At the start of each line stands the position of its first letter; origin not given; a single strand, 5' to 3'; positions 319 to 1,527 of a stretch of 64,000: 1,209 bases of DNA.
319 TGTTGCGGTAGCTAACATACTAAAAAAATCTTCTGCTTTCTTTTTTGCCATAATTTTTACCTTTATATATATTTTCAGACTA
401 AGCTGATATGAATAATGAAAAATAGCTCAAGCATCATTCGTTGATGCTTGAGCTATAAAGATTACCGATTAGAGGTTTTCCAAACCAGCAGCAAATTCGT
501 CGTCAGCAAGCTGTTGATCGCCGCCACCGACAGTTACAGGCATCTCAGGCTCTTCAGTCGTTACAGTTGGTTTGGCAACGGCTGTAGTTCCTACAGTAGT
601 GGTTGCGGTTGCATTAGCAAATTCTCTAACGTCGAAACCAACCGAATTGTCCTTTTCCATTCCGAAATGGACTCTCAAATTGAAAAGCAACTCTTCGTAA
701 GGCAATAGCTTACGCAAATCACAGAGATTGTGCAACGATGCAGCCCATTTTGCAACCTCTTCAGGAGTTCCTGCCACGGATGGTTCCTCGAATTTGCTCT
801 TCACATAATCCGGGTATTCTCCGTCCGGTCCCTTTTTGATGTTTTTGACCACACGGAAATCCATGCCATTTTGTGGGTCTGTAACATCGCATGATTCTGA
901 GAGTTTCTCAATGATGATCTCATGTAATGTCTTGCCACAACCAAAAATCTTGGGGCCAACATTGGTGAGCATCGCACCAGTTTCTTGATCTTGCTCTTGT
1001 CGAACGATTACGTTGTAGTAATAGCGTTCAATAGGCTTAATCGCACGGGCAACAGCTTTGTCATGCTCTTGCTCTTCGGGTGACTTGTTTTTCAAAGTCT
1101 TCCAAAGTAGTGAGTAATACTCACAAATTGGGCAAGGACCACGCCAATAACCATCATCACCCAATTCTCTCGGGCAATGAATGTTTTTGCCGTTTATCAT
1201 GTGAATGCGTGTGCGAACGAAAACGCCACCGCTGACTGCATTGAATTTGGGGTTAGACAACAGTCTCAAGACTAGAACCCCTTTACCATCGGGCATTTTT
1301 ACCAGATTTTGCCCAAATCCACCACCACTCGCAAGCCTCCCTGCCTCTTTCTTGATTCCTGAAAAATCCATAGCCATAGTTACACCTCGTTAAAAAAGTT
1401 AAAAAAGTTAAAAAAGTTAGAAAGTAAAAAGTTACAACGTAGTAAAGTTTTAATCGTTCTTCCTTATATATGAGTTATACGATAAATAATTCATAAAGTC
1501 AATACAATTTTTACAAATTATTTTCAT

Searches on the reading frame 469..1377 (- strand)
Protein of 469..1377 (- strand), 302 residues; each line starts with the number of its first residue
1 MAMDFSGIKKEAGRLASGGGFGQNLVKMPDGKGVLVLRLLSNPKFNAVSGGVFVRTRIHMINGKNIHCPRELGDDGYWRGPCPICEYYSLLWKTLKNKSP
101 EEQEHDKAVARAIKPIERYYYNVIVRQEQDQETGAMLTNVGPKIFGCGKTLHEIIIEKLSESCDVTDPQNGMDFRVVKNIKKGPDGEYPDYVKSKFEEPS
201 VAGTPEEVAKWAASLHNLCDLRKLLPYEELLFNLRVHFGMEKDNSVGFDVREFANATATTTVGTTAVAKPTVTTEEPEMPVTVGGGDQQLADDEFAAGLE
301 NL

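Call 60: search_protein_families(library=pfam, alignment_id=A5, max_evalue=0.00001)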
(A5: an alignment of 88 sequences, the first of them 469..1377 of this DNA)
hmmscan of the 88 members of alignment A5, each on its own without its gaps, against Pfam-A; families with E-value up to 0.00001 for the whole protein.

A. member 1, window:469-1377:- (302 aa): 1 family
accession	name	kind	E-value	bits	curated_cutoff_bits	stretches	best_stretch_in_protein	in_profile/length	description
PF08804.16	gp32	-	6.2e-10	39.9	26.8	1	32-218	2-185/208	gp32 DNA binding protein like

B. families by the number of members that match (of 88 scanned): 15 families
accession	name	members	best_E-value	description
PF00565.23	SNase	2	2.7e-06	Staphylococcal nuclease homologue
PF00749.27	tRNA-synt_1c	1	4.1e-22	tRNA synthetases class I (E and Q), catalytic domain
PF13437.12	HlyD_3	1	6.6e-16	HlyD family secretion protein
PF02086.21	MethyltransfD12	1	2.8e-15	D12 class N6 adenine-specific DNA methyltransferase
PF08645.17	PNK3P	1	3.7e-14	Polynucleotide kinase 3 phosphatase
PF16576.10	HlyD_D23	1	4.9e-13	Barrel-sandwich domain of CusB or HlyD membrane-fusion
PF13529.12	Peptidase_C39_2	1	3.3e-11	Peptidase_C39 like family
PF03412.21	Peptidase_C39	1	7e-11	Peptidase C39 family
PF13533.13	Biotin_lipoyl_2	1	7.4e-11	Biotin-lipoyl like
PF08804.16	gp32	1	6.2e-10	gp32 DNA binding protein like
PF13671.12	AAA_33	1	1.8e-09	AAA domain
PF22175.2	Ogg-HhH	1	2.9e-08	8-oxoguanine DNA glycosylase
PF07883.17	Cupin_2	1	9.9e-08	Cupin domain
PF00092.34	VWA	1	3.8e-07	von Willebrand factor type A domain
PF22421.1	SYY_C-terminal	1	1.9e-06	Tyrosine--tRNA ligase SYY-like C-terminal domain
